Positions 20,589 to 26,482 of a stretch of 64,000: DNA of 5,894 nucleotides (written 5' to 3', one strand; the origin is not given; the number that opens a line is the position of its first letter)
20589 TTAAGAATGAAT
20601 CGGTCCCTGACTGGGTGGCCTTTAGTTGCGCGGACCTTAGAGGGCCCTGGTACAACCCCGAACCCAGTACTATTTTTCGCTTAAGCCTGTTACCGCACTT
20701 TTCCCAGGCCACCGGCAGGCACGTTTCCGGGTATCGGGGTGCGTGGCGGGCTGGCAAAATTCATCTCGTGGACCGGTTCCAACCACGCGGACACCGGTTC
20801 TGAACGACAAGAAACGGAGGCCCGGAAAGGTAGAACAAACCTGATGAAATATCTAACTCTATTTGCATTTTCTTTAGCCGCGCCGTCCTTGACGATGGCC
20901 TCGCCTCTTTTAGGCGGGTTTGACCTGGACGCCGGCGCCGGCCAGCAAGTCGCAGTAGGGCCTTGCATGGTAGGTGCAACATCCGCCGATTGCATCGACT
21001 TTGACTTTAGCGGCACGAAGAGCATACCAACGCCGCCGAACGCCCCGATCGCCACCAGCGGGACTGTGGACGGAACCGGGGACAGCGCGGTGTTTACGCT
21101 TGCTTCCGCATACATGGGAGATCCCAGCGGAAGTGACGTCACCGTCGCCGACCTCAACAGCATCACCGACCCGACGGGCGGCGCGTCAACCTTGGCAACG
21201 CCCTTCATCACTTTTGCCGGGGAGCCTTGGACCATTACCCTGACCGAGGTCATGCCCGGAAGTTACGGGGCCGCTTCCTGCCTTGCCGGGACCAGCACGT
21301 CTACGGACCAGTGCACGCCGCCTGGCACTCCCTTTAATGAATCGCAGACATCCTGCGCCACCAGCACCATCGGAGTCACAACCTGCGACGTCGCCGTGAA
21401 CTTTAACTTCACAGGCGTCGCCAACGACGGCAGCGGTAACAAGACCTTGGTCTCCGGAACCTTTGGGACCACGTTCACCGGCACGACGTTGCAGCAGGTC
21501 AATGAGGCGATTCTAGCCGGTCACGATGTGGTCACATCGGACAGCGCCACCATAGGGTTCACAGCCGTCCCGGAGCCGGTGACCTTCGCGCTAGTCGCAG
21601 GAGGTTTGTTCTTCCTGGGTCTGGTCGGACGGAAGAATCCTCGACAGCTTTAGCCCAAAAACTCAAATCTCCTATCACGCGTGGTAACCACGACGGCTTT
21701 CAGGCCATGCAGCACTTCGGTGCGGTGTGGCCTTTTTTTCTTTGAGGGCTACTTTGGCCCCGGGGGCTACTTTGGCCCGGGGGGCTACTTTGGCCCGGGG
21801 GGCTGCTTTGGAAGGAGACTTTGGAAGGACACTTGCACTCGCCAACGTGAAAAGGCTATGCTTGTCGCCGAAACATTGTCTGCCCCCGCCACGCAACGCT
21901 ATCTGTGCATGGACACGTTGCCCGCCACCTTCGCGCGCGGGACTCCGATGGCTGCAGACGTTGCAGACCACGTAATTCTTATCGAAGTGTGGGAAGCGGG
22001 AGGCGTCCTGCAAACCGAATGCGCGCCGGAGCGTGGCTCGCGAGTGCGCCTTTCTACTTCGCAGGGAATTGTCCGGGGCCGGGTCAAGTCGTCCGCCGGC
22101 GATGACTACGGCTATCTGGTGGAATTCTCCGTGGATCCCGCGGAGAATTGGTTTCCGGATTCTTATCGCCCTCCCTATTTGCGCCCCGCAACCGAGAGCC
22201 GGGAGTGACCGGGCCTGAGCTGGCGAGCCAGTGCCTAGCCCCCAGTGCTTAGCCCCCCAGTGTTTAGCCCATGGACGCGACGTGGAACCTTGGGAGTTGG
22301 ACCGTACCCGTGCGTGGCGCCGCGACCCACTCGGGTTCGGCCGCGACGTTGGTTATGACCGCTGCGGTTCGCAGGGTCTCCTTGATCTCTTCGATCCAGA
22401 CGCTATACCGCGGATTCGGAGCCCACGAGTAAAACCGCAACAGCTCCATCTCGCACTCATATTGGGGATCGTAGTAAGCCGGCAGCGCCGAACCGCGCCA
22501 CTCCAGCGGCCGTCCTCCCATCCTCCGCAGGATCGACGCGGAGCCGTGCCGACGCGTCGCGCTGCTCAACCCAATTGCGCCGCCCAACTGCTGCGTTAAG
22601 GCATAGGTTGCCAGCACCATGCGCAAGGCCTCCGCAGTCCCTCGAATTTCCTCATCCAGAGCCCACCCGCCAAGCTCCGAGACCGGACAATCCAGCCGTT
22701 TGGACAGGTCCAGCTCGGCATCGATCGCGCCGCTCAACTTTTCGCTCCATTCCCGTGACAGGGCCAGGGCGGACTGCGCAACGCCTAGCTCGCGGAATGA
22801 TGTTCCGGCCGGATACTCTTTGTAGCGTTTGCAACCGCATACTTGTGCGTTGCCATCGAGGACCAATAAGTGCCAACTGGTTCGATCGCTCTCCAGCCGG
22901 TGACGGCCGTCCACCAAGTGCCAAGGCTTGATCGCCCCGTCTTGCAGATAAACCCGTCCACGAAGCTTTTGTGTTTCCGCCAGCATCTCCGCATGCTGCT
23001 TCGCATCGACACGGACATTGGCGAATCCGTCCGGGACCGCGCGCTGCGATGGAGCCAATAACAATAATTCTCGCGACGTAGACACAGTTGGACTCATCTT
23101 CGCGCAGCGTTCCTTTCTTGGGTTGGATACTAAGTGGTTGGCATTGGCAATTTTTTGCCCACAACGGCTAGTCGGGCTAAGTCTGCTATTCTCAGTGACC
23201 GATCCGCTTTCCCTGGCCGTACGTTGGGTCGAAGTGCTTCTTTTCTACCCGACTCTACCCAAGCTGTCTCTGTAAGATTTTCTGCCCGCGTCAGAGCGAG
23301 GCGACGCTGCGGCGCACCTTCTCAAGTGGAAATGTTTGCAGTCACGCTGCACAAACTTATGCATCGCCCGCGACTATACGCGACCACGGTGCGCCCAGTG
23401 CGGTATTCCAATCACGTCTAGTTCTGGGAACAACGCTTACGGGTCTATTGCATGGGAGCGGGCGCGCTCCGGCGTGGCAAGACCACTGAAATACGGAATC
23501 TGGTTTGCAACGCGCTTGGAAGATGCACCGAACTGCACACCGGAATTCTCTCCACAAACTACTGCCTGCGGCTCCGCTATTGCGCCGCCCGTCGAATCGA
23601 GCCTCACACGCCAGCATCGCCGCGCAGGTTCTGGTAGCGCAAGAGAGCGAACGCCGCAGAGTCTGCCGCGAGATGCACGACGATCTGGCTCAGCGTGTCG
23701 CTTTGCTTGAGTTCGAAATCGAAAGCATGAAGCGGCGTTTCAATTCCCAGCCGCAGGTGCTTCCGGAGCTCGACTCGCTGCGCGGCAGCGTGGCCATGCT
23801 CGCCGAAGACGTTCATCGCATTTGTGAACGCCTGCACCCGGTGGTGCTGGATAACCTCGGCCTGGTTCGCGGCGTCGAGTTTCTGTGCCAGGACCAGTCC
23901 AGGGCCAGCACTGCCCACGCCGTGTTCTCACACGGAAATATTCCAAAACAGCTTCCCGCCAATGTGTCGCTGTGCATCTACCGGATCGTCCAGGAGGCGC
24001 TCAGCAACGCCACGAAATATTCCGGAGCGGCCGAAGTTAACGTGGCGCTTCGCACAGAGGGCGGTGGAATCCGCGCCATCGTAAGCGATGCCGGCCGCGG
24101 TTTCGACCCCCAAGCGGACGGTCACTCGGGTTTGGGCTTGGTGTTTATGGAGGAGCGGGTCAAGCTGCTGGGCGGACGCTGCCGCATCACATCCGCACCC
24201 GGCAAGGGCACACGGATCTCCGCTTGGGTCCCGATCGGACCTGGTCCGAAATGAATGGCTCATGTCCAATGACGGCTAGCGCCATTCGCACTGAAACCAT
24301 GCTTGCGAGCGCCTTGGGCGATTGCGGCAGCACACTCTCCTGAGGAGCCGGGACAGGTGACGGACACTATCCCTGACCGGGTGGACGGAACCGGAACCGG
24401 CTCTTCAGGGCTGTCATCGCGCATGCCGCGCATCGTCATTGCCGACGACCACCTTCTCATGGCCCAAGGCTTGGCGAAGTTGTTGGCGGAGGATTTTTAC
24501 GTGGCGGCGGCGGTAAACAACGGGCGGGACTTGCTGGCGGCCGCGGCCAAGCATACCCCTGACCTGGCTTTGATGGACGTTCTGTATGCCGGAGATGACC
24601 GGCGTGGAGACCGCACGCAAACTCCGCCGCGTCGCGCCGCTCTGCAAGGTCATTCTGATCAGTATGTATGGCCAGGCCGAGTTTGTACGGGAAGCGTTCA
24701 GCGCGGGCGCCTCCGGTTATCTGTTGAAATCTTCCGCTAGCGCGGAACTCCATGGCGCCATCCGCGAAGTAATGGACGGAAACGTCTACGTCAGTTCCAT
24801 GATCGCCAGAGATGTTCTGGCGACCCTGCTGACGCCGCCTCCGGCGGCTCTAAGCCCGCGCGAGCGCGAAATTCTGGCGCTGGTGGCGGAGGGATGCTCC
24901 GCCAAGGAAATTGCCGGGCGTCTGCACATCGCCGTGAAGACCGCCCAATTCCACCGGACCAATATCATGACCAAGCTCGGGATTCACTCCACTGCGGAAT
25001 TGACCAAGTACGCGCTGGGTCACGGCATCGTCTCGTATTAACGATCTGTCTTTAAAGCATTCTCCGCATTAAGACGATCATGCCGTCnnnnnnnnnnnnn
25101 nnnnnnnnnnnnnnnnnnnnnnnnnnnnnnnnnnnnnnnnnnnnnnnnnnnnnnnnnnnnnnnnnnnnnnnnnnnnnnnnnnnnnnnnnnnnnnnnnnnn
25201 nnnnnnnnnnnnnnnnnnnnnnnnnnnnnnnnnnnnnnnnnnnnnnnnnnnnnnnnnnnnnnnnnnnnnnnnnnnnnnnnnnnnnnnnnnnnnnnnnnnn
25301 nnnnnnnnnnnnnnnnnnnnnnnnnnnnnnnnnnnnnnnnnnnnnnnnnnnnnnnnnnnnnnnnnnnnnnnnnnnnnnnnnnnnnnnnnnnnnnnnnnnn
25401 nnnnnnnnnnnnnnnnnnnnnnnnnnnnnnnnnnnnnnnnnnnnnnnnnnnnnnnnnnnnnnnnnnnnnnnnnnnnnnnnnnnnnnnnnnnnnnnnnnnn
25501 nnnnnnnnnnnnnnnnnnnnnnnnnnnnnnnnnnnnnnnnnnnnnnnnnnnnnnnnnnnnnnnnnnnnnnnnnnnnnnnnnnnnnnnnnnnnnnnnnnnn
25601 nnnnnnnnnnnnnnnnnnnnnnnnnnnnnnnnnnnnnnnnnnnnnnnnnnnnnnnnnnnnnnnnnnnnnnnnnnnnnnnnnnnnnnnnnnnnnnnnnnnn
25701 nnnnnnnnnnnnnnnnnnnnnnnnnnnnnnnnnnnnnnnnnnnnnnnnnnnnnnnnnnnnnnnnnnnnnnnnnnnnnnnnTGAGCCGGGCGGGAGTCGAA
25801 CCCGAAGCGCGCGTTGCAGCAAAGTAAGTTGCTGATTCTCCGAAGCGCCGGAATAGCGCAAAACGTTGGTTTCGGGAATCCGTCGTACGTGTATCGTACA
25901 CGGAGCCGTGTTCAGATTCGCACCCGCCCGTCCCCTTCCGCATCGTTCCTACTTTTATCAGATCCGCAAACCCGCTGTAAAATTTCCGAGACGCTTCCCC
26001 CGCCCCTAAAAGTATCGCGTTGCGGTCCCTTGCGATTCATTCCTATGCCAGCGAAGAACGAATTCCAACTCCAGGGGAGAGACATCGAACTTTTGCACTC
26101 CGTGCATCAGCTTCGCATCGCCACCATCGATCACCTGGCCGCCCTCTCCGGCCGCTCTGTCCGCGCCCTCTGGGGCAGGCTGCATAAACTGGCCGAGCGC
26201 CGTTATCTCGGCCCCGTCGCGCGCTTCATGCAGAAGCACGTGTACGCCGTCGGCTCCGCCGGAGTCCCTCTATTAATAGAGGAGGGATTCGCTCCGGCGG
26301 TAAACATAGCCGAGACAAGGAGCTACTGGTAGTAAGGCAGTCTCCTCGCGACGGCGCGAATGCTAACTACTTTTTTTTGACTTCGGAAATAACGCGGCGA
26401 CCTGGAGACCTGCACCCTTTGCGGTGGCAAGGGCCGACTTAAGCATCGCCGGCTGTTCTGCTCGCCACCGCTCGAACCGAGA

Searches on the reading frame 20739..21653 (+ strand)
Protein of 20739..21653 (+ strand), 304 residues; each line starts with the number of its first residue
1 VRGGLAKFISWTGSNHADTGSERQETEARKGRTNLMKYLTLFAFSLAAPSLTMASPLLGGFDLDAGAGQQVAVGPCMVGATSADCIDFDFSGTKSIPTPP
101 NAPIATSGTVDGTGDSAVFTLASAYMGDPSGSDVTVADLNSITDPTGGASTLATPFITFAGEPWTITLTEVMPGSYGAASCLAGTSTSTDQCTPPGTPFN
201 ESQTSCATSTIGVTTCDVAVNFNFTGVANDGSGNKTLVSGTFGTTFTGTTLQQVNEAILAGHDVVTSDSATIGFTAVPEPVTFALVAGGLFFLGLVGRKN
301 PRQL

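Call 10: search_protein_families(library=pfam, proteins=[window:20739-21653:+], max_evalue=0.01)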
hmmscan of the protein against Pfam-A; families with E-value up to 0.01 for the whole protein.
window:20739-21653:+ (304 aa): 0 families

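Call 22: search_protein_families(library=pfam, proteins=[window:20844-21653:+], max_evalue=0.1)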
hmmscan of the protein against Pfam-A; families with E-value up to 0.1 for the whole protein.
window:20844-21653:+ (269 aa): 1 family
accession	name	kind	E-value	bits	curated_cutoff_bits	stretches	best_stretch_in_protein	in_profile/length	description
PF07589.16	PEP-CTERM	-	0.059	13.9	20.7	1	241-264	1-24/24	PEP-CTERM motif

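Call 23: search_protein_families(library=ncbifam, proteins=[window:20844-21653:+], max_evalue=0.1)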
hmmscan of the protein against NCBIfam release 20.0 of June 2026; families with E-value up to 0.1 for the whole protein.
window:20844-21653:+ (269 aa): 6 families
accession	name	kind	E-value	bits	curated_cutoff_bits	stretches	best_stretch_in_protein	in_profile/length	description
NF038129.1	PEP_NF038129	equivalog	5.8e-05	23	65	1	226-264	150-193/194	NF038129 family PEP-CTERM protein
NF038126.1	PEP_CTERM_FxDxF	subfamily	0.00048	20.4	50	1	198-264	108-164/165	FxDxF family PEP-CTERM protein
NF038124.1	PEP_CTERM_TLD_A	exception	0.0045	16.6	100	1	218-264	182-233/235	PEP_CTERM-anchored TLD domain-containing protein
NF038125.1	PEP_CTERM_THxN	subfamily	0.018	14.6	85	1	238-264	218-245/246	THxN family PEP-CTERM protein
NF038119.1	PEP_CTERM_MHFG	equivalog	0.039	14.3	100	1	225-264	219-258/260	MHFG family PEP-CTERM protein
NF038118.1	PEP_CTERM_CCXG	equivalog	0.085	12.5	90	0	240-264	174-198/199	CCXG family PEP-CTERM protein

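Call 57: find_homologous_proteins(query=window:20844-21653:+, max_evalue=0.001)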
Query window:20844-21653:+ (269 aa): 80 proteins with E <= 0.001 among 3133 candidates.
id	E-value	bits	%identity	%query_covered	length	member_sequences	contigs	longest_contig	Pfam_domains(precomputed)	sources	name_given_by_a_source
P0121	1.0e-139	482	100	85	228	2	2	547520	-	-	-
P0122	2.4e-86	308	62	100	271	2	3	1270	-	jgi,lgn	-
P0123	2.8e-85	304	61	99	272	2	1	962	-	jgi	-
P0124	8.2e-82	293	56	98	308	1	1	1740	-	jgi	jgi:hypothetical protein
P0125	7.6e-76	273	59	92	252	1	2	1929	-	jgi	jgi:hypothetical protein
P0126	1.3e-60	223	53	92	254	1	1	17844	-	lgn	-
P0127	6.2e-55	205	49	100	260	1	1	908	-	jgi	jgi:hypothetical protein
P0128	2.5e-49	186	47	99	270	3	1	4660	-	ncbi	-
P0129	7.1e-49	185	45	99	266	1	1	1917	-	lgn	-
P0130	2.1e-48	183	47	96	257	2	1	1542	-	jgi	jgi:hypothetical protein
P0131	1.2e-44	171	44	93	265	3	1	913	-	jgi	jgi:hypothetical protein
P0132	1.0e-41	161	47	77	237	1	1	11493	-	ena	-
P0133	1.2e-40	158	44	93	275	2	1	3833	-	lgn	-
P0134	5.0e-38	149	40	99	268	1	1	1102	-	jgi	-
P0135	5.8e-34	136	44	90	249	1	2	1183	PF07589.17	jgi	jgi:hypothetical protein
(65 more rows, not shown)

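Call 61: find_encoding_contigs(protein=P0121, flank=10000, max_places=2)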
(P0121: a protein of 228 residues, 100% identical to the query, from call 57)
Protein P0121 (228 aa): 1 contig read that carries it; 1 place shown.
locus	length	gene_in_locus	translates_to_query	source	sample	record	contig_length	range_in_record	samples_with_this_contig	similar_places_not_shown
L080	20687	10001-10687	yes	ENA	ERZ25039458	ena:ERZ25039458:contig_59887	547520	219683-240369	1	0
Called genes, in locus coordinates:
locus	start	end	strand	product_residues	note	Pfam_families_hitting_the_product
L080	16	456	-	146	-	PF12867:DinB_2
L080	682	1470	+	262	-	PF00903:Glyoxalase, PF13669:Glyoxalase_4 (weak), PF18029:Glyoxalase_6 (faint)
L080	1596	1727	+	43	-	-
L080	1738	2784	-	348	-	PF00903:Glyoxalase, PF13468:Glyoxalase_3 (faint), PF13669:Glyoxalase_4 (faint), PF18029:Glyoxalase_6 (faint), PF22677:Ble-like_N (faint), PF00903:Glyoxalase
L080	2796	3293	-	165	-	PF03928:HbpS-like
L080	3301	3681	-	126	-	PF13601:HTH_34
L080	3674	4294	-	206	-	-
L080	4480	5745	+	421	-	PF00654:Voltage_CLC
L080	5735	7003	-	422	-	PF03033:Glyco_transf_28 (faint), PF00201:UDPGT, PF04101:Glyco_tran_28_C, PF06722:EryCIII-like_C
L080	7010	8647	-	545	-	PF01565:FAD_binding_4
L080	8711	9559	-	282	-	-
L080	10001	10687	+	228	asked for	-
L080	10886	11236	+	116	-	-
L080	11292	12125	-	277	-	-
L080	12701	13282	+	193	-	PF13581:HATPase_c_2 (weak), PF02518:HATPase_c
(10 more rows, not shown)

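Call 66: predict_structure(alignment_id=A2)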
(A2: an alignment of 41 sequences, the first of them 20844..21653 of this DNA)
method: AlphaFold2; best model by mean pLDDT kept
length: 269 residues; sequences in the alignment: 41
mean_pLDDT: 83.7   pTM: 0.75
mean pLDDT of the five models: 83.7, 82.4, 79.6, 79.6, 74.4
residues with pLDDT >= 90: 114; 70-90: 115; 50-70: 38; < 50: 2
segments of 3 or more residues with pLDDT < 50: none
pLDDT, mean of each block of 10 residues (from residue 1): 55 57 88 86 81 89 82 80 91 90 89 90 91 94 78 84 91 91 94 92 93 90 89 84 64 80 66
secondary structure, 60 per line:
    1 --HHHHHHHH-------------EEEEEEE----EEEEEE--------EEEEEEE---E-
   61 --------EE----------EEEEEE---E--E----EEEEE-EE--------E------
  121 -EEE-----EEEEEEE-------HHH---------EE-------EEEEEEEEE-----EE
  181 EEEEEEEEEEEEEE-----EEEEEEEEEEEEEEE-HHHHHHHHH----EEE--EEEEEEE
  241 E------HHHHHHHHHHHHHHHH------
elements in order: H3-10 E24-30 E35-40 E49-55 E81-86 E98-102 E122-124 E130-136 E165-173 E179-194 E200-214 H216-224 E229-231 E234-241 H248-263

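Call 69: fold_search(model_id=the predicted structure, library=pdb)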
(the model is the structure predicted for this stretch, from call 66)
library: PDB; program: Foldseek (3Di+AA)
matches with E <= 10: 326; with E <= 0.001: 0
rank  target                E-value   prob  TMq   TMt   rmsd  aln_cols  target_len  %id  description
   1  9cbn_D                3.9e-02  0.06  0.10  0.12  19.3       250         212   10  HAstV1 spike in complex with neutralizing Fabs 3H4 and 3B4 (released 2024-12-25)
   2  7shw_B                2.1e-01  0.07  0.15  0.15  22.2       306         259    9  Crystal structure of Mycobacterium smegmatis LmcA with xenon (released 2022-04-13)
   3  8co1_A1               2.2e-01  0.03  0.10  0.05  30.1       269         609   10  Type II Secretion System (released 2024-04-10)
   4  5kou_B                2.5e-01  0.03  0.10  0.11  20.1       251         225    8  Crystal structure of the human astrovirus 2 capsid protein spike domain at 1.87-A resolution (released 2016-11-09)
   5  8z9d_P                2.6e-01  0.06  0.11  0.15  16.6       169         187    8  cryo-EM structure of PSII-LHCII megacomplex from spinach (released 2024-11-13)
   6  5kou_D                2.7e-01  0.03  0.11  0.13  19.3       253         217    8  Crystal structure of the human astrovirus 2 capsid protein spike domain at 1.87-A resolution (released 2016-11-09)
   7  5kov_S                2.9e-01  0.02  0.10  0.12  20.3       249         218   10  Crystal structure of the human astrovirus 2 capsid protein spike in complex with a single chain variable fragment of a (released 2016-11-09)
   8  6ehc_A                2.9e-01  0.02  0.11  0.11  22.3       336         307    9  OmpUdeltaN (N-terminus deletion mutant of OmpU), outer membrane protein of Vibrio cholerae (released 2018-04-25)
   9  6kac_P                3.2e-01  0.05  0.11  0.15  16.4       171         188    8  Cryo-EM structure of the C2S2-type PSII-LHCII supercomplex from Chlamydomonas reihardtii (released 2019-10-23)
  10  5ewo                  3.2e-01  0.03  0.11  0.13  19.6       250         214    8  Crystal structure of the human astrovirus 1 capsid protein spike domain at 0.95-A resolution (released 2015-12-23)
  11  8bd3_F1               4.2e-01  0.04  0.12  0.15  16.9       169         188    9  Cryo-EM structure of the Photosystem II - LHCII supercomplex from Chlorella ohadi (released 2023-08-09)
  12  5kou_A                4.2e-01  0.02  0.10  0.12  20.1       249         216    8  Crystal structure of the human astrovirus 2 capsid protein spike domain at 1.87-A resolution (released 2016-11-09)
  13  6ehd                  4.2e-01  0.02  0.11  0.10  22.1       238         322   12  OmpT (in-vitro folded), an outer membrane protein of Vibrio cholerae (released 2018-04-25)
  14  1e54_A                5.4e-01  0.02  0.10  0.09  20.5       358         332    8  Anion-selective porin from Comamonas acidovorans (released 2001-07-12)
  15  9gnw_P                6.7e-01  0.04  0.12  0.15  16.3       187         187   11  Universal PSII assembly intermediate (released 2025-09-17)
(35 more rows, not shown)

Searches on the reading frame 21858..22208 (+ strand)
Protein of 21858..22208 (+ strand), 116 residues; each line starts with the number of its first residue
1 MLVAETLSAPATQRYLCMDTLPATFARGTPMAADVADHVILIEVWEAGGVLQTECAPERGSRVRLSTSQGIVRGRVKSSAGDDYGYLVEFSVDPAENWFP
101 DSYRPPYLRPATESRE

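Call 22: search_protein_families(library=pfam, proteins=[window:21858-22208:+], max_evalue=0.1)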
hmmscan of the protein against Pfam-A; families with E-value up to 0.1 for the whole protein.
window:21858-22208:+ (116 aa): 0 families

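Call 23: search_protein_families(library=ncbifam, proteins=[window:21858-22208:+], max_evalue=0.1)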
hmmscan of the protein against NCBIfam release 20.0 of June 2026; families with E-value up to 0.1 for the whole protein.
window:21858-22208:+ (116 aa): 0 families

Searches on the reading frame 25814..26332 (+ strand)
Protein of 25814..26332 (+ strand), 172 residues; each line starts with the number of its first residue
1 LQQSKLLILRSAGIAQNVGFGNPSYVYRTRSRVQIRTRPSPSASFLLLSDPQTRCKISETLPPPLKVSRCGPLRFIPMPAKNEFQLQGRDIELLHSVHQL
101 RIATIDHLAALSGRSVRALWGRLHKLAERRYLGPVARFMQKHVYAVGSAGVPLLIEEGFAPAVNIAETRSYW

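Call 22: search_protein_families(library=pfam, proteins=[window:25814-26332:+], max_evalue=0.1)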
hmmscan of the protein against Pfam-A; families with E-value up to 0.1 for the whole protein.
window:25814-26332:+ (172 aa): 2 families
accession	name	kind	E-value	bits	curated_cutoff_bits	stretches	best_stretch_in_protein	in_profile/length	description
PF25212.1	HVO_A0114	-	0.0013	18.9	27.6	1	86-130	20-64/84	HVO_A0114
PF13814.12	Replic_Relax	-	0.0036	17.8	25.3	1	94-154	1-70/191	Replication-relaxation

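Call 23: search_protein_families(library=ncbifam, proteins=[window:25814-26332:+], max_evalue=0.1)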
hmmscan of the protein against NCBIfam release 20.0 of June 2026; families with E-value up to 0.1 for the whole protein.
window:25814-26332:+ (172 aa): 0 families
